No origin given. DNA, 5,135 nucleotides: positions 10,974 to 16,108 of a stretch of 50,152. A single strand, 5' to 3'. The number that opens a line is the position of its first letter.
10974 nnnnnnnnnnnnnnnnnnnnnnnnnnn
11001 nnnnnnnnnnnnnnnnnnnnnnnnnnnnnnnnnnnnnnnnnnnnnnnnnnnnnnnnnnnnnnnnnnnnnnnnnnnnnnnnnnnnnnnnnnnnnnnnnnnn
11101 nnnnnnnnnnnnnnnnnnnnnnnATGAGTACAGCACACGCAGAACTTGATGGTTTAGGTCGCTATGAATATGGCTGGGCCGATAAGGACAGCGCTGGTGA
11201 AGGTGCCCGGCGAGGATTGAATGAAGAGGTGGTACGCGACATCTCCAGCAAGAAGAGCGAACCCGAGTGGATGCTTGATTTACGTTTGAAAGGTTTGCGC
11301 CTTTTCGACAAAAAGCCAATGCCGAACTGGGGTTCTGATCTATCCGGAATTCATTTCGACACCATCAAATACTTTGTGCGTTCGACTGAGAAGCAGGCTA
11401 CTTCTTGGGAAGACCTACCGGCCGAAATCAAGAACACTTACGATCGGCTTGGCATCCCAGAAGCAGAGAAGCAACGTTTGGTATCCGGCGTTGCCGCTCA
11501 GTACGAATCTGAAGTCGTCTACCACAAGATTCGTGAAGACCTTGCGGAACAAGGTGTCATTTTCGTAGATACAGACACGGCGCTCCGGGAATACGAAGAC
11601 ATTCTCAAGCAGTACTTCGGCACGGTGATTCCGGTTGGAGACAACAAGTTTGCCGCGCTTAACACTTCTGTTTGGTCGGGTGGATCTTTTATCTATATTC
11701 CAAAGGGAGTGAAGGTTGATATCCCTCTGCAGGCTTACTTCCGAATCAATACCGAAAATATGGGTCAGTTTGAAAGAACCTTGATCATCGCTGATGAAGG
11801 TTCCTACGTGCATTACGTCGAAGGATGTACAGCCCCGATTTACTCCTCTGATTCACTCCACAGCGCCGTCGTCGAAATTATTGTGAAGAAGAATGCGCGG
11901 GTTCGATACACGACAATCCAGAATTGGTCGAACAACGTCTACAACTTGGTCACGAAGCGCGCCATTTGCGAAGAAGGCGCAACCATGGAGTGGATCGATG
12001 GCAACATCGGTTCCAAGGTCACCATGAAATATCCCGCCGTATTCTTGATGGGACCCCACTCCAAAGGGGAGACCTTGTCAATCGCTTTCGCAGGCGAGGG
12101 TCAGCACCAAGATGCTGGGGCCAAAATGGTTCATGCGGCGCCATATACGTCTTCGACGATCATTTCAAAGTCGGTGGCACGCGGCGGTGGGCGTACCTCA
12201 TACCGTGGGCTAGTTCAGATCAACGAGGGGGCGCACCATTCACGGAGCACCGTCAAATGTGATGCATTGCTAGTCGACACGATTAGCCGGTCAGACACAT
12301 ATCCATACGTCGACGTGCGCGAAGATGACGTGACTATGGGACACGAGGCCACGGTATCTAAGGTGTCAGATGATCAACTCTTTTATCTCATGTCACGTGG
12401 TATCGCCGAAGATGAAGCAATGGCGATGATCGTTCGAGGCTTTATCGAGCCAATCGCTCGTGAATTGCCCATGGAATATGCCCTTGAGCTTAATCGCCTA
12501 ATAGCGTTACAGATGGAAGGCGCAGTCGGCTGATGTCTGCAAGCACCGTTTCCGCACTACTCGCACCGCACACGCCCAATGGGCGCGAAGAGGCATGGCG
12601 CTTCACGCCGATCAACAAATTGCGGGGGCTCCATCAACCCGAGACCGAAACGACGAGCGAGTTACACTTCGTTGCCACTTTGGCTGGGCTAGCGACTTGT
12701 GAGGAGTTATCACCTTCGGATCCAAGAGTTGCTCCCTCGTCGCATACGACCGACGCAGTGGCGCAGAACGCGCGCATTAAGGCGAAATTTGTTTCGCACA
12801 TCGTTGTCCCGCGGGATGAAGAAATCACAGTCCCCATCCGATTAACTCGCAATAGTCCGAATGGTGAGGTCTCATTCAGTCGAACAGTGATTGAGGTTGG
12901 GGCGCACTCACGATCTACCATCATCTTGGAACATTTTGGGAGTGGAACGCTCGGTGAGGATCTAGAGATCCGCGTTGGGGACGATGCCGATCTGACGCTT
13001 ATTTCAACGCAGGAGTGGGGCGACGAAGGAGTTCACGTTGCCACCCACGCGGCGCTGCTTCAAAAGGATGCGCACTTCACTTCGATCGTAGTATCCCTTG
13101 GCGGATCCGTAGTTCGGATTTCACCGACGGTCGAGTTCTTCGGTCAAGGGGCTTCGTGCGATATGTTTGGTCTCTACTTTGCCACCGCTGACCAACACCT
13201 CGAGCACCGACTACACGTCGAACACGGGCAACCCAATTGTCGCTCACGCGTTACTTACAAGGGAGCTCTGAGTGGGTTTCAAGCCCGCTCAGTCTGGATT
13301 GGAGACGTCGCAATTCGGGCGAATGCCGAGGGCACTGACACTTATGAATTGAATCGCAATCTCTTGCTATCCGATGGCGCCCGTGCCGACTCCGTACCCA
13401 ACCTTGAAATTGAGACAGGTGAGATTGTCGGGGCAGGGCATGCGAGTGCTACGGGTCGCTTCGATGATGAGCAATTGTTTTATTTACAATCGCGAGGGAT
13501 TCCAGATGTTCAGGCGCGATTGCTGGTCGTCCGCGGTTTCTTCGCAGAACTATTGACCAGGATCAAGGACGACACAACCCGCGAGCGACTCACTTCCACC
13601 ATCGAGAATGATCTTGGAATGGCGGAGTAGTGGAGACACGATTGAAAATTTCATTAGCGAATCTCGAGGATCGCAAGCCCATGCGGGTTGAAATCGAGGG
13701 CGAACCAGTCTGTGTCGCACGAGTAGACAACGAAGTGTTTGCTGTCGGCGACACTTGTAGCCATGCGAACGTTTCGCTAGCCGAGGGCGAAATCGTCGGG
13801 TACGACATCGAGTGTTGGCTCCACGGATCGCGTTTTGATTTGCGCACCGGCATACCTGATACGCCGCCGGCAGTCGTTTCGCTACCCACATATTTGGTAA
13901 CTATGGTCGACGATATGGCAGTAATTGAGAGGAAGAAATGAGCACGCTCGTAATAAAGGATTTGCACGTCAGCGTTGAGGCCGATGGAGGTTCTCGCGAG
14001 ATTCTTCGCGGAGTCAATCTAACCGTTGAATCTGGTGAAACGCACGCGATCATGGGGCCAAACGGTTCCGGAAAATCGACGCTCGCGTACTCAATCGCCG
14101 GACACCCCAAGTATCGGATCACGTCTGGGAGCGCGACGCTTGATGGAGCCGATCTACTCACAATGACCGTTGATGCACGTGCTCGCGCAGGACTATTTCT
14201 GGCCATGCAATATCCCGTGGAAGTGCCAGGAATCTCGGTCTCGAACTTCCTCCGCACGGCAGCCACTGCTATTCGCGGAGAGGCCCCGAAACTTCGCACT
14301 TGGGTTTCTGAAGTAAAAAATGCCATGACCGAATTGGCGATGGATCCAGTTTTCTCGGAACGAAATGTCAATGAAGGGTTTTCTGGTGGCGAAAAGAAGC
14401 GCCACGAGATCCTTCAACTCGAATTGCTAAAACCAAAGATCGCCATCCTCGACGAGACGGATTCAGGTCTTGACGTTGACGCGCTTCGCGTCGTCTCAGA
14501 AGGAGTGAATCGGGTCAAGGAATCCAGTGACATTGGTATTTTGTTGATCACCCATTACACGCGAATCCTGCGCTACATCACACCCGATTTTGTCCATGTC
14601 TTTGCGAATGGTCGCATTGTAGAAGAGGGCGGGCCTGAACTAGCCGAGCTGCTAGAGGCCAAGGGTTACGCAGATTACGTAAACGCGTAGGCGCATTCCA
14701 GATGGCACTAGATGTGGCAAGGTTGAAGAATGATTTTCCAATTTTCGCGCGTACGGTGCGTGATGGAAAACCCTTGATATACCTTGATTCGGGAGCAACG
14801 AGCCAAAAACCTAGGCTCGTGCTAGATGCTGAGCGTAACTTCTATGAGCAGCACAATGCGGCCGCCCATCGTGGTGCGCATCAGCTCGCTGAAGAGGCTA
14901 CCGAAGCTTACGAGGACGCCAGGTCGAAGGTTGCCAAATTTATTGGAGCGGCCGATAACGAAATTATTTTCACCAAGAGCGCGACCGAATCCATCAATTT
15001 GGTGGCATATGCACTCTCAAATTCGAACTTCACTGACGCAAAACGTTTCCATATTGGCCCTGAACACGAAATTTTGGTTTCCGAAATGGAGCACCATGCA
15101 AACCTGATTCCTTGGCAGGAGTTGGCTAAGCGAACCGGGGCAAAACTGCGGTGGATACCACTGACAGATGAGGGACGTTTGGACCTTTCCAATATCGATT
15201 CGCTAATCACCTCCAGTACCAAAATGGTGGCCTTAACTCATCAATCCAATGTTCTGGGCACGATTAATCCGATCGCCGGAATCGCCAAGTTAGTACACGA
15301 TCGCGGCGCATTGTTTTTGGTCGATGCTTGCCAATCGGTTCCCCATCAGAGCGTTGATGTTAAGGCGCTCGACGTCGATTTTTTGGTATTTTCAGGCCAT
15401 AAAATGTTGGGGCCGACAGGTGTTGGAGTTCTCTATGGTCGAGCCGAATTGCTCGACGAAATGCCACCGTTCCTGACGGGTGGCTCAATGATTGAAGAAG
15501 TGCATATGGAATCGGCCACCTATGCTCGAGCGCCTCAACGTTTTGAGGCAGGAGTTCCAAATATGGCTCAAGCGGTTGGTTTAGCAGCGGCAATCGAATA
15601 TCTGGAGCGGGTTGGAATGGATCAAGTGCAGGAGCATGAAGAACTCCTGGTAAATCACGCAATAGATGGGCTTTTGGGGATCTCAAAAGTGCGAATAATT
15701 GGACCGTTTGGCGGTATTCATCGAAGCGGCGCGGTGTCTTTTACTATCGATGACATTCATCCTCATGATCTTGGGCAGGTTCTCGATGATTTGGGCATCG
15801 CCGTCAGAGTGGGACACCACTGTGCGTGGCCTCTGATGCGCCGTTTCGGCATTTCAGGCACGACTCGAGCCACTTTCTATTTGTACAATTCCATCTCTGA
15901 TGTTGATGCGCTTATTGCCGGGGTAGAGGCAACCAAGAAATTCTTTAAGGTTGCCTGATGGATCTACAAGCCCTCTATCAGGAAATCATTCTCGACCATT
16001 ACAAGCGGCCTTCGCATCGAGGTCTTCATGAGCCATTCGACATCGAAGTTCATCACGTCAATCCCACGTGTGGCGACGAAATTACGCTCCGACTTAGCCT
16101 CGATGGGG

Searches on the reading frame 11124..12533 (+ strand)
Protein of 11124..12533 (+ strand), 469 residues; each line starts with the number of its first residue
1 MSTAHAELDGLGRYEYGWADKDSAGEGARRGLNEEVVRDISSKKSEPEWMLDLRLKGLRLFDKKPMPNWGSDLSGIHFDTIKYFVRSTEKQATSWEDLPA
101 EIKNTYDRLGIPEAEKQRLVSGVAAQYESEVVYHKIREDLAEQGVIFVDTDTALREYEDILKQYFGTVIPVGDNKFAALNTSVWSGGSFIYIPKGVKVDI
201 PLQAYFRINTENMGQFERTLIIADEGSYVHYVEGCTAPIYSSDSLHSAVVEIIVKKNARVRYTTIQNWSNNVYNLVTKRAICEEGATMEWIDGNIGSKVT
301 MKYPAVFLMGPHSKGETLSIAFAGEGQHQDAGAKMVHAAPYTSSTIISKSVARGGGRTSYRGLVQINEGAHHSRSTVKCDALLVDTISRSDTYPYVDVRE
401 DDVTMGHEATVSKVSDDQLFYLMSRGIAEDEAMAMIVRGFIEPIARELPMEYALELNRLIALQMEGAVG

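Call 60: search_protein_families(library=pfam, proteins=[window:11124-12533:+], max_evalue=1e-8)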
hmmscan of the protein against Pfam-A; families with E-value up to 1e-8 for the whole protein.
window:11124-12533:+ (469 aa): 2 families
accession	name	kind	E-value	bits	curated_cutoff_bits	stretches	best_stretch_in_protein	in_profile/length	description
PF01458.23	SUFBD_core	-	1.7e-89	299.7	27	1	206-440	1-232/232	SUF system FeS cluster assembly, SufBD core domain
PF19295.5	SufBD_N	-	1.6e-09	38.1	23.5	1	137-203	104-171/172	SufBD protein N-terminal region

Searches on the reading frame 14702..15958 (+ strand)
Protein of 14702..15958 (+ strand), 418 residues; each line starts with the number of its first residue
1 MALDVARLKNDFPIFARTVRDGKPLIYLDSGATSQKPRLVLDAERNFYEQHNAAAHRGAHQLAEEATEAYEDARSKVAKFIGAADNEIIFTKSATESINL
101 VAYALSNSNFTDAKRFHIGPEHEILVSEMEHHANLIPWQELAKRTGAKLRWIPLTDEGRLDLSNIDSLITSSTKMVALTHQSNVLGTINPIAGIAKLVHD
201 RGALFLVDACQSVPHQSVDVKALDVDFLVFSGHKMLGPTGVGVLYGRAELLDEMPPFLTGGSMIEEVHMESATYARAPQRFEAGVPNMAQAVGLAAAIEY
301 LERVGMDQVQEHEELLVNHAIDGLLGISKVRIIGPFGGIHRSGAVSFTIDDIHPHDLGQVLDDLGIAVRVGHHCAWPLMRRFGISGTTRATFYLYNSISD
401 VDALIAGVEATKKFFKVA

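Call 60: search_protein_families(library=pfam, proteins=[window:14702-15958:+], max_evalue=1e-8)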
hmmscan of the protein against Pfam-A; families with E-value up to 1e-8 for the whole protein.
window:14702-15958:+ (418 aa): 1 family
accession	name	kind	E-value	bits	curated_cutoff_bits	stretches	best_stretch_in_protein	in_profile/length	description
PF00266.25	Aminotran_5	-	9.4e-144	479.4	21.5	1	26-404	1-371/371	Aminotransferase class-V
